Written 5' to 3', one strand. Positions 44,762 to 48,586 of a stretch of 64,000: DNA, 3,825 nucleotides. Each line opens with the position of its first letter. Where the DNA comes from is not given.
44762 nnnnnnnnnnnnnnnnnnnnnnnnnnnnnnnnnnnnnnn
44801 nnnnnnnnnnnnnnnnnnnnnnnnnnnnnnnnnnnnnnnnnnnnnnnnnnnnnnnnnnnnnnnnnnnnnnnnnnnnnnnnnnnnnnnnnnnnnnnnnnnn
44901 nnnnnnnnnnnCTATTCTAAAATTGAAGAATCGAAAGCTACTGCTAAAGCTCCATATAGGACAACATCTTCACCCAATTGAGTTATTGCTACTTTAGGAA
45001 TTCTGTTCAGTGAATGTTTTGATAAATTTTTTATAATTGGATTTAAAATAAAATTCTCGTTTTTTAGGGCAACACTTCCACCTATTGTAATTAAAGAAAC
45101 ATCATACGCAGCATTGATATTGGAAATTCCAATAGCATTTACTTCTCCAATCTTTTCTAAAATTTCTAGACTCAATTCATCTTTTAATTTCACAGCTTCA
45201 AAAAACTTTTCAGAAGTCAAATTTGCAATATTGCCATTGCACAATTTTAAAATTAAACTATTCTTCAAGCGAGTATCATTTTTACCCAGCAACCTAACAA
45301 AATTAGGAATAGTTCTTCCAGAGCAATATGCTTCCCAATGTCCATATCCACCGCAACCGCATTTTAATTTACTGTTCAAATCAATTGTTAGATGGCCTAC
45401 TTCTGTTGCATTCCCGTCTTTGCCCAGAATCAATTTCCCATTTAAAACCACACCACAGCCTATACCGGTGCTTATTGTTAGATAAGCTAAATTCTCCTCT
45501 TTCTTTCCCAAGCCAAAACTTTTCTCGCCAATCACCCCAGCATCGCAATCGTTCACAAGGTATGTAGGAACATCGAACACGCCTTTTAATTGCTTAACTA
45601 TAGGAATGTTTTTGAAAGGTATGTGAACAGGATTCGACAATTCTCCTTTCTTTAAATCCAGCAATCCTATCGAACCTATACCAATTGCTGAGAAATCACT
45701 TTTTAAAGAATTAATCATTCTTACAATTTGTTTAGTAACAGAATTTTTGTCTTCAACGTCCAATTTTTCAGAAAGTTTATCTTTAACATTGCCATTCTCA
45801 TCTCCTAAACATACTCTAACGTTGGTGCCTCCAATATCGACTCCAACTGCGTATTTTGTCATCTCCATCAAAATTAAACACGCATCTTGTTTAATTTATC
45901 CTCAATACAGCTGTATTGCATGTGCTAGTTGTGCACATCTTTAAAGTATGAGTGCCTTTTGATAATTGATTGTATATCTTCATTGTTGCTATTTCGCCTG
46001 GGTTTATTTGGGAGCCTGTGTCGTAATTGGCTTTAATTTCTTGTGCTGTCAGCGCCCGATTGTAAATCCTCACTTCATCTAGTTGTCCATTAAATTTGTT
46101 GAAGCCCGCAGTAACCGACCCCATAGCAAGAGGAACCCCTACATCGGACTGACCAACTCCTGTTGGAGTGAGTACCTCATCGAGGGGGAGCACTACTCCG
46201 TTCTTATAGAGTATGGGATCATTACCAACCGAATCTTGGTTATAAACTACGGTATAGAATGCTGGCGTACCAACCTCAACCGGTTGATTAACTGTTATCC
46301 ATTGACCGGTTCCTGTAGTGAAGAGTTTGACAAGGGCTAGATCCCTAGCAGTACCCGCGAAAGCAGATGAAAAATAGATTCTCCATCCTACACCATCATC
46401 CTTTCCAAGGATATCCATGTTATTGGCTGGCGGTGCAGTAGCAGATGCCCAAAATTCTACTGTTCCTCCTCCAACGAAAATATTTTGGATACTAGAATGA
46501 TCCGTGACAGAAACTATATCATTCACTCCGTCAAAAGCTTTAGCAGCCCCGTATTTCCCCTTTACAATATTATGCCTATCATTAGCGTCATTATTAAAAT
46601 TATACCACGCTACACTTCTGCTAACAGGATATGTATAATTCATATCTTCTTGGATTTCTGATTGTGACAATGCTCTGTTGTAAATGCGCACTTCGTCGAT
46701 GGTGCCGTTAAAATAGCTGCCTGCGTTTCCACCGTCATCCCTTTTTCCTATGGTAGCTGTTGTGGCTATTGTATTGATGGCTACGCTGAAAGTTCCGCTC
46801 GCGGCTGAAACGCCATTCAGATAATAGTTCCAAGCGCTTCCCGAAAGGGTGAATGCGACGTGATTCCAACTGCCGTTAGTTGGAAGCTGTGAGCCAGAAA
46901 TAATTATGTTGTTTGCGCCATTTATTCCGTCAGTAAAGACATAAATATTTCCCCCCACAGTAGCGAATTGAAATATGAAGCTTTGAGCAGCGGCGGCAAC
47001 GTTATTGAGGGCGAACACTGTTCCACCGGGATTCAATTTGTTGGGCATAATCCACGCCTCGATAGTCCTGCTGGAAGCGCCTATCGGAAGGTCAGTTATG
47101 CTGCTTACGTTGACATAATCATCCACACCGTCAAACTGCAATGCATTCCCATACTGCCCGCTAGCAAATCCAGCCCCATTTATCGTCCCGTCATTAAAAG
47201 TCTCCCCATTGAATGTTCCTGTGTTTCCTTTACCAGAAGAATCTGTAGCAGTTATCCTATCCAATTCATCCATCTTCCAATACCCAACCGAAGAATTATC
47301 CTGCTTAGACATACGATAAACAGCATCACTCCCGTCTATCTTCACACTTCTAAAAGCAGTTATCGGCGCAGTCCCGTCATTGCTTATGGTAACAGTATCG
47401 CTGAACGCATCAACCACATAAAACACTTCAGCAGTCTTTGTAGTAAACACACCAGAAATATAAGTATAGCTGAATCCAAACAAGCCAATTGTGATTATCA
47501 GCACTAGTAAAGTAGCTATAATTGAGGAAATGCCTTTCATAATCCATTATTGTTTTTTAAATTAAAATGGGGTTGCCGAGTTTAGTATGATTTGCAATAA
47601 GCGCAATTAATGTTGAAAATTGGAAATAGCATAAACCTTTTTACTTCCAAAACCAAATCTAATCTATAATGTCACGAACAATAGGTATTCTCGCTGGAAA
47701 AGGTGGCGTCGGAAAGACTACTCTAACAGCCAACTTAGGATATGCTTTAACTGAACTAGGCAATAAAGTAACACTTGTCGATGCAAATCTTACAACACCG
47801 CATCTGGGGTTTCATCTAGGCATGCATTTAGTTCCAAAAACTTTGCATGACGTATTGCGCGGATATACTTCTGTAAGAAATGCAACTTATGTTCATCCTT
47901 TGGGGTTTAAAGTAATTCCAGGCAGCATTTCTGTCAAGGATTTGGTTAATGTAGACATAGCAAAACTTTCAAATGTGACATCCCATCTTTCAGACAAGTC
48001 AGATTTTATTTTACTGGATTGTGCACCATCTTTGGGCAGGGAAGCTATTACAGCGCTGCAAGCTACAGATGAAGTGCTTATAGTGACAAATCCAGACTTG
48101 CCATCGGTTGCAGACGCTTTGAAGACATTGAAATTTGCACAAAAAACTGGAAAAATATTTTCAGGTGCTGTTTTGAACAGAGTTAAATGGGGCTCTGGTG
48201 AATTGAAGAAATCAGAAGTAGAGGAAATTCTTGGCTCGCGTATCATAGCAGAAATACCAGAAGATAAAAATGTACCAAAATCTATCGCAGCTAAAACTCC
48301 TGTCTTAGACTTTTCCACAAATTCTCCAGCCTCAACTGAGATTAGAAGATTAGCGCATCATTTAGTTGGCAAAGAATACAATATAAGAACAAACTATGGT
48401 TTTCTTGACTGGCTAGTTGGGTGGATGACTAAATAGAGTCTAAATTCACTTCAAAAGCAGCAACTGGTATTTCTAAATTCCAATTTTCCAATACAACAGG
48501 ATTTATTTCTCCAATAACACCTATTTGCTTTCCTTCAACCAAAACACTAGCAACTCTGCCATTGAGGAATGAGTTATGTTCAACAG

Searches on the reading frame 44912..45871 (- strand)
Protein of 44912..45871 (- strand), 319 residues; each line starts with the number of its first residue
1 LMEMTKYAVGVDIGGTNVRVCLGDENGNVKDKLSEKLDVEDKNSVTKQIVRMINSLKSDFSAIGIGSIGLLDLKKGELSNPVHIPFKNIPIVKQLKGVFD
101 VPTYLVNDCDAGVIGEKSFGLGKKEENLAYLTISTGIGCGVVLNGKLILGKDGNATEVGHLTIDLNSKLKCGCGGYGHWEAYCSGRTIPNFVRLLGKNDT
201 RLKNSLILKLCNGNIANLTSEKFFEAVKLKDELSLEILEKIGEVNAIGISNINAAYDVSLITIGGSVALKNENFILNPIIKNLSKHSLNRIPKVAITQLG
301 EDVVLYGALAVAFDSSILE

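Call 18: search_protein_families(library=pfam, proteins=[window:44912-45871:-], max_evalue=0.001)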
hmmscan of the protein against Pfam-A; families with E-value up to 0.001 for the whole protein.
window:44912-45871:- (319 aa): 1 family
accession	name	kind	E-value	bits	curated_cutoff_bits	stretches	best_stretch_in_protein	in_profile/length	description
PF00480.26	ROK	-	1.2e-50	173.1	22.9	1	9-312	2-291/294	ROK family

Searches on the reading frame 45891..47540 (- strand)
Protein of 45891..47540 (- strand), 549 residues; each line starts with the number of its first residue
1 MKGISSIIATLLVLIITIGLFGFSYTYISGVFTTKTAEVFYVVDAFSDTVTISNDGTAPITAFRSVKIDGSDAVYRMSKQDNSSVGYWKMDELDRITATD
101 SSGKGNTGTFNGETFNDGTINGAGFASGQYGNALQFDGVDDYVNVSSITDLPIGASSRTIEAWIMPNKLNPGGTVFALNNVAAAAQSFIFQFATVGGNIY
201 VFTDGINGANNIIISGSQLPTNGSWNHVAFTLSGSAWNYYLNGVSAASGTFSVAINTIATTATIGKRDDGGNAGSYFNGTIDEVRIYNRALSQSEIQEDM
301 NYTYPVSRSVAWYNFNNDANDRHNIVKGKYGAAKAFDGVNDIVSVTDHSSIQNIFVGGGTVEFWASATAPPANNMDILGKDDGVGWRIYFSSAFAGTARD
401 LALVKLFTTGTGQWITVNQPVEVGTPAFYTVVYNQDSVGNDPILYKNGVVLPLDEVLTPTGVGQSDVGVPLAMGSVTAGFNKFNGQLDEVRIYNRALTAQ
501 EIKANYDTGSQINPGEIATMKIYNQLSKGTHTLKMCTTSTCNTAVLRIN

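Call 18: search_protein_families(library=pfam, proteins=[window:45891-47540:-], max_evalue=0.001)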
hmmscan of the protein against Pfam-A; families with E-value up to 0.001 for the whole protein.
window:45891-47540:- (549 aa): 2 families
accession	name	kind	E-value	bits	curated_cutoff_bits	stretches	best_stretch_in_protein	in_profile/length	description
PF13385.13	Laminin_G_3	-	2e-44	151.8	27.6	2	137-297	1-151/151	Concanavalin A-like lectin/glucanases superfamily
PF02973.23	Sialidase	-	5.8e-11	42.7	26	1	236-298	118-183/189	Sialidase, N-terminal domain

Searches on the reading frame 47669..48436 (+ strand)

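Call 47: search_protein_families(library=pfam, proteins=[window:47669-48436:+], max_evalue=0.001)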
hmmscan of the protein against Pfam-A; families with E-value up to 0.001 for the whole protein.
window:47669-48436:+ (255 aa): 9 families
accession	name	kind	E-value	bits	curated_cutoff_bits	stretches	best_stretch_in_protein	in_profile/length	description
PF13614.12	AAA_31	-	8.2e-20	71.9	27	1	3-147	2-154/177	AAA domain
PF10609.15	ParA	-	4.7e-19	69.2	27.1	1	3-231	4-244/246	NUBPL iron-transfer P-loop NTPase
PF01656.29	CbiA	-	8.7e-18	64.9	25.4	1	6-212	2-125/125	CobQ/CobB/MinD/ParA nucleotide binding domain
PF06564.18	CBP_BcsQ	-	1.5e-12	48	21.3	1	11-230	10-231/234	Cellulose biosynthesis protein BcsQ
PF00142.24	Fer4_NifH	-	2.8e-10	40.6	25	1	131-236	139-248/271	4Fe-4S iron sulfur cluster binding proteins, NifH/frxC family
PF13500.12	AAA_26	-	3.2e-05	24.3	27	1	135-202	130-194/198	AAA domain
PF02374.21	ArsA_ATPase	-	3.3e-05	23.7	24.3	1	7-37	5-35/305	Anion-transporting ATPase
PF09140.17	MipZ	-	4.8e-05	23.2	20.7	1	9-137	7-126/262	ATPase MipZ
PF13481.12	AAA_25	-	5.3e-05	23.4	27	1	4-100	34-134/195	AAA domain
